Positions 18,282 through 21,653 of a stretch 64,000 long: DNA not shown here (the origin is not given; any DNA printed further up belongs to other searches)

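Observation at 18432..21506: HisRS-AspRS fusion: one polypeptide carrying two complete class II aminoacyl-tRNA synthetases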

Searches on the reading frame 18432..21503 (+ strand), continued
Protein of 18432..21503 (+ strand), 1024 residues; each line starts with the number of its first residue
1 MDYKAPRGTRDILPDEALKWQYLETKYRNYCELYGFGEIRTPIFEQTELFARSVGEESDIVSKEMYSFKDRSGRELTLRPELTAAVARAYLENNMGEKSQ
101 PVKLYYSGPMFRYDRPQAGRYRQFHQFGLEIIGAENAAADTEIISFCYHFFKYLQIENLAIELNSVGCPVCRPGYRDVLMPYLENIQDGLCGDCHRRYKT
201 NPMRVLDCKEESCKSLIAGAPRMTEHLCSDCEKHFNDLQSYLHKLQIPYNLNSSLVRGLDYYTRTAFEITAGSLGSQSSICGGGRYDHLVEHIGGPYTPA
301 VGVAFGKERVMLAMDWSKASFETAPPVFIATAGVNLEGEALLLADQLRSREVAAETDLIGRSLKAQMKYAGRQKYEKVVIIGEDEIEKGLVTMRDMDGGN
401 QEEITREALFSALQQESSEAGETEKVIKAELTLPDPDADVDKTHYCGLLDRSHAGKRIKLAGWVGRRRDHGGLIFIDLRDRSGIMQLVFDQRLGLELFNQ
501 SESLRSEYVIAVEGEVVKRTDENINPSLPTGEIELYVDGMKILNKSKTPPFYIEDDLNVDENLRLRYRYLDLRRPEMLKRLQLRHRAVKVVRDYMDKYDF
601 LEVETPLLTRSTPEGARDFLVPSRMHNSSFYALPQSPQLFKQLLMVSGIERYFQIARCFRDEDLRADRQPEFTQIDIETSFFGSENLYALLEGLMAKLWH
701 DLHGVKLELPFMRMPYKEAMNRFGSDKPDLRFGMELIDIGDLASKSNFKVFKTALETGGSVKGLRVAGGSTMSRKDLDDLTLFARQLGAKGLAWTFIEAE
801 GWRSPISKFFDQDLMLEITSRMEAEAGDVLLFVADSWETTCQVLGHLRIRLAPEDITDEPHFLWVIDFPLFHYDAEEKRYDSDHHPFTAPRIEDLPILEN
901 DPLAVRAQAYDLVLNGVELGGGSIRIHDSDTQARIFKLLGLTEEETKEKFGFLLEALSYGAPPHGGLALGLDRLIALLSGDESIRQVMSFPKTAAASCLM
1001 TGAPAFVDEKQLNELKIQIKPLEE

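Call 10: find_related_loci(query=window:18432-21503:+, collection=genome_contigs, flank=6000)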
Query window:18432-21503:+ (1024 aa) in genome_contigs; peptide patterns used: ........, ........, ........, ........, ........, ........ (x = any residue, [..] = any of these).
43 stretches matched a pattern; 12 encode a relative of the query (tblastn E <= 1e-3); 12 distinct loci.
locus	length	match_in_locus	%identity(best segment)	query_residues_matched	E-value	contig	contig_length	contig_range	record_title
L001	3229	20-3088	74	1-1020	0e+0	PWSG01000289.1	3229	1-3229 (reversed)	MAG: Syntrophomonadaceae bacterium isolate CSSed11_134 CS-Sed11-C78991, whole genome shotgun sequence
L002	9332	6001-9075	75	1-1024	0e+0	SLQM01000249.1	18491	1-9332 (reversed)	MAG: Syntrophomonadaceae bacterium isolate CSSed165cm_530 CSSed16-5cm-7700, whole genome shotgun sequence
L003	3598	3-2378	87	233-1024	0e+0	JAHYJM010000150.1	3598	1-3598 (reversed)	MAG: Bacillota bacterium isolate KA22 NODE_9229_length_3636_cov_5.303505, whole genome shotgun sequence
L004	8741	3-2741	74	113-1024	0e+0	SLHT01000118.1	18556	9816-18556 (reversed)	MAG: Syntrophomonadaceae bacterium isolate CSSed165cm_165 CSSed16-5cm-7651, whole genome shotgun sequence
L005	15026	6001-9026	53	4-1015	0e+0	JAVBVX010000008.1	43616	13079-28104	MAG: Clostridium sp. isolate ZNE14_Bin42 all_Scaff001438, whole genome shotgun sequence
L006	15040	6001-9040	53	1-1020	0e+0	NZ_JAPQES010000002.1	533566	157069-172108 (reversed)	Clostridium ganghwense strain HY-42-06 spades_K_17_127_2, whole genome shotgun sequence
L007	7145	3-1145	78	644-1024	0e+0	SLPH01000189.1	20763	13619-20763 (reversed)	MAG: Syntrophomonadaceae bacterium isolate CSSed165cm_49 CSSed16-5cm-6002, whole genome shotgun sequence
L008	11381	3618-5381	51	442-1018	0e+0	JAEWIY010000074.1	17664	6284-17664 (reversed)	MAG: Verrucomicrobia bacterium isolate OH_PBrB_131 k127_399495, whole genome shotgun sequence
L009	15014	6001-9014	53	4-1017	0e+0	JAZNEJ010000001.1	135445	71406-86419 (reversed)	MAG: Eubacteriales bacterium isolate T1900044722_TS20190188.MAGScoT_cleanbin_000005 SGB_1910_k141_2106791, whole genome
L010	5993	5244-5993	90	1-250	4e-151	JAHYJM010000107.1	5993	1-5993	MAG: Bacillota bacterium isolate KA22 NODE_5224_length_5993_cov_4.925162, whole genome shotgun sequence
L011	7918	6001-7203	44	7-404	1e-100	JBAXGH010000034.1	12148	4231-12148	MAG: bacterium isolate ELA292 MAG292_34, whole genome shotgun sequence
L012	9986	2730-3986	41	3-409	1e-89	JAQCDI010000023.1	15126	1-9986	MAG: Bacteroidetes bacterium isolate casp15-mb.73 NODE_4674_length_15126_cov_0.057230, whole genome shotgun sequence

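Call 26: find_encoding_contigs(protein=P0093, flank=5000, max_places=3)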
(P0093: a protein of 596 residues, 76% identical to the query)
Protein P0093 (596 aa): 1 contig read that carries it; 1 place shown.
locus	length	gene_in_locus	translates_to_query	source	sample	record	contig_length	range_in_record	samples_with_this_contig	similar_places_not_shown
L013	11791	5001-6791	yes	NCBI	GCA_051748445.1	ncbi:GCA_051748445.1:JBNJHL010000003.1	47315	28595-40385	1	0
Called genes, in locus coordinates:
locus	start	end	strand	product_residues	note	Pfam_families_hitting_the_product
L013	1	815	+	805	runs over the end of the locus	PF01368:DHH, PF02272:DHHA1, PF17768:RecJ_OB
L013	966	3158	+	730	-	PF13328:HD_4, PF01966:HD, PF04607:RelA_SpoT, PF02824:TGS, PF19296:RelA_AH, PF28438:RelA_RIS, PF13291:ACT_4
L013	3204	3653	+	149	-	PF02580:Tyr_Deacylase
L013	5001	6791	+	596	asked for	PF01336:tRNA_anti-codon, PF00152:tRNA-synt_2, PF02938:GAD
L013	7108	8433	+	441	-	PF03448:MgtE_N, PF00571:CBS, PF01769:MgtE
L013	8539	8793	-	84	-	-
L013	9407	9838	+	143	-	PF02381:MraZ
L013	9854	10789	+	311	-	PF01795:Methyltransf_5, PF13649:Methyltransf_25 (weak)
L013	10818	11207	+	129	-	PF04999:FtsL (weak), PF04977:DivIC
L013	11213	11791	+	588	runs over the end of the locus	PF03717:PBP_dimer, PF00905:Transpeptidase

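Call 27: find_encoding_contigs(protein=P0098, flank=5000, max_places=4)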
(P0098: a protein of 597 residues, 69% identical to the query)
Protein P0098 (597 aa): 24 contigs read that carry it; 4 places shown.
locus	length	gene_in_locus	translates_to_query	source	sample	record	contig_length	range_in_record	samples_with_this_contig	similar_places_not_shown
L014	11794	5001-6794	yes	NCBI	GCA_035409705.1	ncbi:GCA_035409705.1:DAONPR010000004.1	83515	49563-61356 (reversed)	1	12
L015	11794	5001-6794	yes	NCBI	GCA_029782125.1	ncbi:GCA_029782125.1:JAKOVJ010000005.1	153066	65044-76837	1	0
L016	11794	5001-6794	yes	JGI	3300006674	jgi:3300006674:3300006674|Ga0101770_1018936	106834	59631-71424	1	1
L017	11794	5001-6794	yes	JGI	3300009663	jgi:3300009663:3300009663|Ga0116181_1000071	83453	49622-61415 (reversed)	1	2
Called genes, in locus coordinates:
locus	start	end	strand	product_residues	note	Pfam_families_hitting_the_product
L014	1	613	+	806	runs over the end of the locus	PF01368:DHH, PF02272:DHHA1, PF17768:RecJ_OB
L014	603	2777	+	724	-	PF13328:HD_4, PF01966:HD, PF04607:RelA_SpoT, PF02824:TGS, PF19296:RelA_AH, PF28438:RelA_RIS, PF01842:ACT, PF13291:ACT_4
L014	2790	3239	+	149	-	PF02580:Tyr_Deacylase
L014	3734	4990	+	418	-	PF13393:tRNA-synt_His, PF00587:tRNA-synt_2b, PF03129:HGTP_anticodon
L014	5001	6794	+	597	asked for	PF01336:tRNA_anti-codon, PF00152:tRNA-synt_2, PF02938:GAD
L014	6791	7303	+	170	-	PF13302:Acetyltransf_3, PF13420:Acetyltransf_4, PF00583:Acetyltransf_1, PF13508:Acetyltransf_7, PF08445:FR47 (weak)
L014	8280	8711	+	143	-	PF02381:MraZ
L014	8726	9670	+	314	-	PF01795:Methyltransf_5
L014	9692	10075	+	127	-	PF04999:FtsL (weak), PF04977:DivIC (weak)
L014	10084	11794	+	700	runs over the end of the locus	PF03717:PBP_dimer, PF00905:Transpeptidase, PF03793:PASTA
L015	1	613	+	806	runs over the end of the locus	PF01368:DHH, PF02272:DHHA1, PF17768:RecJ_OB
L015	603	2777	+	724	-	PF13328:HD_4, PF01966:HD, PF04607:RelA_SpoT, PF02824:TGS, PF19296:RelA_AH, PF28438:RelA_RIS, PF01842:ACT, PF13291:ACT_4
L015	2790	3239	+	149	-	PF02580:Tyr_Deacylase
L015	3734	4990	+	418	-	PF13393:tRNA-synt_His, PF00587:tRNA-synt_2b, PF03129:HGTP_anticodon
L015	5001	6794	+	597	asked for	PF01336:tRNA_anti-codon, PF00152:tRNA-synt_2, PF02938:GAD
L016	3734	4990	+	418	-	PF13393:tRNA-synt_His, PF00587:tRNA-synt_2b, PF03129:HGTP_anticodon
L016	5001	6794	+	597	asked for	PF01336:tRNA_anti-codon, PF00152:tRNA-synt_2, PF02938:GAD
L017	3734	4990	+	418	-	PF13393:tRNA-synt_His, PF00587:tRNA-synt_2b, PF03129:HGTP_anticodon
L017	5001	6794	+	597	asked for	PF01336:tRNA_anti-codon, PF00152:tRNA-synt_2, PF02938:GAD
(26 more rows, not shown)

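Call 32: find_encoding_contigs(protein=P0103, flank=4000, max_places=2)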
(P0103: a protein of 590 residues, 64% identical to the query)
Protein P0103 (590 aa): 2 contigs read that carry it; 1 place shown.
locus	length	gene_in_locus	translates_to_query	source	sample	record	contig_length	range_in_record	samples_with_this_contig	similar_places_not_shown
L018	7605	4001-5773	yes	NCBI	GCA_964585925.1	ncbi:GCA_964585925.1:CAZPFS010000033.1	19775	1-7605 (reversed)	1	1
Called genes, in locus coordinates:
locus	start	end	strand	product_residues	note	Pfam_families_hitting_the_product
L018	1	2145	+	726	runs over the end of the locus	PF13328:HD_4, PF01966:HD, PF04607:RelA_SpoT, PF02824:TGS, PF19296:RelA_AH, PF28438:RelA_RIS, PF01842:ACT, PF13291:ACT_4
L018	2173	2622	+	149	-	PF02580:Tyr_Deacylase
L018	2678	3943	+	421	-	PF13393:tRNA-synt_His, PF00587:tRNA-synt_2b, PF03129:HGTP_anticodon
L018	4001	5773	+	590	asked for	PF01336:tRNA_anti-codon, PF00152:tRNA-synt_2, PF02938:GAD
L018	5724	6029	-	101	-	-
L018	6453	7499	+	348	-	PF00196:GerE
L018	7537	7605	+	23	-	?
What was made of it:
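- Sister lineages do well with split genes (calls 27, 32). The locus is the orthologous hisS-aspS position (calls 27, 32).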

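Call 33: find_encoding_contigs(protein=P0094, flank=4000, max_places=2)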
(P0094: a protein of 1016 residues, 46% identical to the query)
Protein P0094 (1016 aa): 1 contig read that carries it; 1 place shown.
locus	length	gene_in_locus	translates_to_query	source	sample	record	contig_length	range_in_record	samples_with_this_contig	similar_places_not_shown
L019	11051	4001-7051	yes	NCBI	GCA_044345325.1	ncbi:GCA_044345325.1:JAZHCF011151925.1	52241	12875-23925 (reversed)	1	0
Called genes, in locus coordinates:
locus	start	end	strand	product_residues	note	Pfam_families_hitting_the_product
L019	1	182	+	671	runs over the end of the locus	PF03030:H_PPase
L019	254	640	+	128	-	PF01250:Ribosomal_S6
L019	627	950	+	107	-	PF01084:Ribosomal_S18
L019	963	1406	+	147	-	PF01281:Ribosomal_L9_N, PF03948:Ribosomal_L9_C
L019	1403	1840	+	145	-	PF20382:DUF6677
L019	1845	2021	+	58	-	-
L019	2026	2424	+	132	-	PF04892:VanZ-LLP1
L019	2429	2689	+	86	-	PF05768:Glrx-like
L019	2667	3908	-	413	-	PF13360:PQQ_2, PF13570:Beta-prop_ACSF4, PF13360:PQQ_2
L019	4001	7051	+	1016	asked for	PF01409:tRNA-synt_2d (faint), PF13393:tRNA-synt_His, PF00587:tRNA-synt_2b, PF03129:HGTP_anticodon, PF01336:tRNA_anti-codon, PF00152:tRNA-synt_2, PF02938:GAD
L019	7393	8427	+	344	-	PF02562:PhoH, PF00270:DEAD (faint), PF13245:AAA_19, PF13604:AAA_30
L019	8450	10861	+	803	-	PF07697:7TMR-HDED, PF07698:7TM-7TMR_HD, PF01966:HD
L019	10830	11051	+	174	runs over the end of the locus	PF02130:YbeY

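Call 34: find_encoding_contigs(protein=P0102, flank=3000, max_places=2)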
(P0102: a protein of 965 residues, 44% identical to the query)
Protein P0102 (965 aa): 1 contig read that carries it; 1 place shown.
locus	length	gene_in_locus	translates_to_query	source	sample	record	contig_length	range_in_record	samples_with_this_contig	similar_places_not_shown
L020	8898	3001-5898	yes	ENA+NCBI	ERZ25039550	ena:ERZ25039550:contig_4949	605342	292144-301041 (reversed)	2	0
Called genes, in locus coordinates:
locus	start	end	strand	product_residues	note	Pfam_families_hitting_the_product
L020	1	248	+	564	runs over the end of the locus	PF17391:Urocanase_N, PF01175:Urocanase, PF17392:Urocanase_C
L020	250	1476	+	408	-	PF01979:Amidohydro_1, PF07969:Amidohydro_3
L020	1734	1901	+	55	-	-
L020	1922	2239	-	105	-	PF02311:AraC_binding (weak), PF07883:Cupin_2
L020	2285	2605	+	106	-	PF00753:Lactamase_B, PF12706:Lactamase_B_2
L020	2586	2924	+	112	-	PF00753:Lactamase_B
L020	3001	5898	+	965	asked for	PF13393:tRNA-synt_His, PF00587:tRNA-synt_2b, PF01336:tRNA_anti-codon, PF00152:tRNA-synt_2, PF02938:GAD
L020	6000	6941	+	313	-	-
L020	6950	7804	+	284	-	-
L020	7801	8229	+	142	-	-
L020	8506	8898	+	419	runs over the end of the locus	PF03054:tRNA_Me_trans, PF20259:tRNA_Me_trans_M, PF20258:tRNA_Me_trans_C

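Call 35: find_encoding_contigs(protein=P0081, flank=5000, max_places=2)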
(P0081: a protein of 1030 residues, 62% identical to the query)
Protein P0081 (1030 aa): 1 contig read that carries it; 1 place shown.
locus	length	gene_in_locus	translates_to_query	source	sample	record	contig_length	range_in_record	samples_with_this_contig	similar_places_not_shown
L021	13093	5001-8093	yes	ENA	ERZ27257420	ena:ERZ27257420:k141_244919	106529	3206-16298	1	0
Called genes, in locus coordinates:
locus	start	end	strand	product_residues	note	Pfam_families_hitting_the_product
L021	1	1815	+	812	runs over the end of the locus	PF01368:DHH, PF02272:DHHA1, PF17768:RecJ_OB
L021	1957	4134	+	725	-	PF13328:HD_4, PF01966:HD, PF04607:RelA_SpoT, PF02824:TGS, PF19296:RelA_AH, PF28438:RelA_RIS, PF13291:ACT_4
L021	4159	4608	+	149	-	PF02580:Tyr_Deacylase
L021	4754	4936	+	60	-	-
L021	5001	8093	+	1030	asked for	PF01409:tRNA-synt_2d (faint), PF13393:tRNA-synt_His, PF00587:tRNA-synt_2b, PF13393:tRNA-synt_His, PF03129:HGTP_anticodon, PF01336:tRNA_anti-codon, PF00152:tRNA-synt_2, PF02938:GAD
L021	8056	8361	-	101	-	-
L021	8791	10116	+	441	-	PF03448:MgtE_N, PF00571:CBS, PF01769:MgtE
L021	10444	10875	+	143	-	PF02381:MraZ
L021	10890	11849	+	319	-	PF01795:Methyltransf_5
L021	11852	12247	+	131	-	PF04999:FtsL, PF04977:DivIC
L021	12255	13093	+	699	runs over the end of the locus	PF03717:PBP_dimer, PF00905:Transpeptidase, PF03793:PASTA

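Call 38: list_cluster_members(proteins=[P0002, P0004, P0006, P0038, P0048, P0062, P0070, P0095, P0092, P0104])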
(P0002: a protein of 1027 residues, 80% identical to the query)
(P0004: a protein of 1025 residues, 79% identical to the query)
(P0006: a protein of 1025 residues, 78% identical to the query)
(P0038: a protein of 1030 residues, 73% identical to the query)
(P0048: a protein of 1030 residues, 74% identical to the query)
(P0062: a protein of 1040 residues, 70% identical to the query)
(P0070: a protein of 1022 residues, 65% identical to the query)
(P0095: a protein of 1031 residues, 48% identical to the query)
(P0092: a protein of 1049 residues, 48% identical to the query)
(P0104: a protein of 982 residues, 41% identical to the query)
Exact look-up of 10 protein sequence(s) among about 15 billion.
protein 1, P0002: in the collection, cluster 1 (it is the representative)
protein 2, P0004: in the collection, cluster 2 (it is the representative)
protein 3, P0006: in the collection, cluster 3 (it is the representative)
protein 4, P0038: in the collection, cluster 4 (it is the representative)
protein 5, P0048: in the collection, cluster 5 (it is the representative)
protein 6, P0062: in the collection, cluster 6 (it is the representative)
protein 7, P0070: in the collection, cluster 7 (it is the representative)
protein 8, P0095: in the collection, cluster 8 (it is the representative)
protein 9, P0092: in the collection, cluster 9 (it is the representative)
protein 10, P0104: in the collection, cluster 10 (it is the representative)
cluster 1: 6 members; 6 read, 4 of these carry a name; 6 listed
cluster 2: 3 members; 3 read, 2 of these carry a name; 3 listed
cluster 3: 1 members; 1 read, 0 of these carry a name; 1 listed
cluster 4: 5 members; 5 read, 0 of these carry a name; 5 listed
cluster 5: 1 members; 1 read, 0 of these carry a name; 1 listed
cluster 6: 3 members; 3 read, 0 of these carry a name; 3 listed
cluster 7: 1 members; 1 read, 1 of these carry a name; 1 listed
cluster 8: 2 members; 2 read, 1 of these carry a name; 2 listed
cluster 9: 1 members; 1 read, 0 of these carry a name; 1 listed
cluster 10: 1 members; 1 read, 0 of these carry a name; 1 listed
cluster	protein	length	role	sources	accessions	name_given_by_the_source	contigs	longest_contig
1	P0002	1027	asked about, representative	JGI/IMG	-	aspartyl-tRNA synthetase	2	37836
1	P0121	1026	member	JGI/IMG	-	aspartyl-tRNA synthetase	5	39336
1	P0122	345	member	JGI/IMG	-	aspartyl-tRNA synthetase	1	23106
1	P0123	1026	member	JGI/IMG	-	aspartyl-tRNA synthetase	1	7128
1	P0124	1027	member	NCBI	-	-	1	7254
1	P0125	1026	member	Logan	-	-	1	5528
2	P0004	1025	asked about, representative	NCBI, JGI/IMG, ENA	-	-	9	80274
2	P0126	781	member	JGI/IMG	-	aspartyl-tRNA synthetase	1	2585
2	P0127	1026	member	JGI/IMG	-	aspartyl-tRNA synthetase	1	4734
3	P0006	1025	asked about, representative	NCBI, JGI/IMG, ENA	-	-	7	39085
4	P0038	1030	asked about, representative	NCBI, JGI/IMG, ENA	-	-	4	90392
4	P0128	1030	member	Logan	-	-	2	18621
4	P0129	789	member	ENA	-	-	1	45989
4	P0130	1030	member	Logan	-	-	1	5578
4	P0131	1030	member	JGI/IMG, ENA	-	-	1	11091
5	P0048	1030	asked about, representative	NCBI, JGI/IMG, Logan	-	-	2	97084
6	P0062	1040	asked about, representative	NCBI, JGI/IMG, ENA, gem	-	-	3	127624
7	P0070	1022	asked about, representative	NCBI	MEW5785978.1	MAG: aspartate--tRNA ligase [Bacillota bacterium]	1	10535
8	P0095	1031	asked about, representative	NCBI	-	-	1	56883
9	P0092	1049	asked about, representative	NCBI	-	-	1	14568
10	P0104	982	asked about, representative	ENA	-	-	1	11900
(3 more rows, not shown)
